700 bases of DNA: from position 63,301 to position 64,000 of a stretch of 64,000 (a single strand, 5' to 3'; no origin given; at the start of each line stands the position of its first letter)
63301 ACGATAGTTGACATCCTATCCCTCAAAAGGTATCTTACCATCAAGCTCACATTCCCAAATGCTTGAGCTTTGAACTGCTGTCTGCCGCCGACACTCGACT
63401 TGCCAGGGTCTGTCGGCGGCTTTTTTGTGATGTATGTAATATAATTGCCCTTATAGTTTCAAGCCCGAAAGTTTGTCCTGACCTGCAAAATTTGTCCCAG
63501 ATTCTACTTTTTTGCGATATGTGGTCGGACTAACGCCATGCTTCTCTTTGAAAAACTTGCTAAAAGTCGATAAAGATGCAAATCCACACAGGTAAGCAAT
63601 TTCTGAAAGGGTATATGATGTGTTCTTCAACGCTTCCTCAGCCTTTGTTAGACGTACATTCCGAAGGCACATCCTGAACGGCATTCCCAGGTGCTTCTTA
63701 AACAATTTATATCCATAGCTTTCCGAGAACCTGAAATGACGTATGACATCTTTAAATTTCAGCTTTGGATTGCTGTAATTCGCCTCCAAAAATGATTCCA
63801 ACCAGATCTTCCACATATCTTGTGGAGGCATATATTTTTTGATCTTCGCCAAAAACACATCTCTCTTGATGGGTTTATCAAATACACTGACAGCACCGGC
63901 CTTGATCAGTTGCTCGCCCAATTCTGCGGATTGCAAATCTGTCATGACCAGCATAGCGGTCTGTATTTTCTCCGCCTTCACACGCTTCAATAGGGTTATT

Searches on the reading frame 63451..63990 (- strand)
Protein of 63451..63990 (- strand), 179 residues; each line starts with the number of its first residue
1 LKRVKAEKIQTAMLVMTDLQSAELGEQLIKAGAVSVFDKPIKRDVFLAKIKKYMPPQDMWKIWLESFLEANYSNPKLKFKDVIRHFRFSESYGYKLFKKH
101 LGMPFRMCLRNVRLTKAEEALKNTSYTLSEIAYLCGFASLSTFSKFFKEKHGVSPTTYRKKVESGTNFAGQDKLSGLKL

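Call 13: search_protein_families(library=pfam, proteins=[window:63451-63990:-], max_evalue=0.001)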
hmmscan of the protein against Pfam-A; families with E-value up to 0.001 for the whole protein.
window:63451-63990:- (179 aa): 2 families
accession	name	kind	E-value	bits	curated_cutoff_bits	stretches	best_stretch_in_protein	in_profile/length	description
PF12833.13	HTH_18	-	4.9e-22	78.5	33.6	1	84-160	3-79/80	Helix-turn-helix domain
PF00165.29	HTH_AraC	-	7.4e-14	51.9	26.6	1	121-160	1-42/42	Bacterial regulatory helix-turn-helix proteins, AraC family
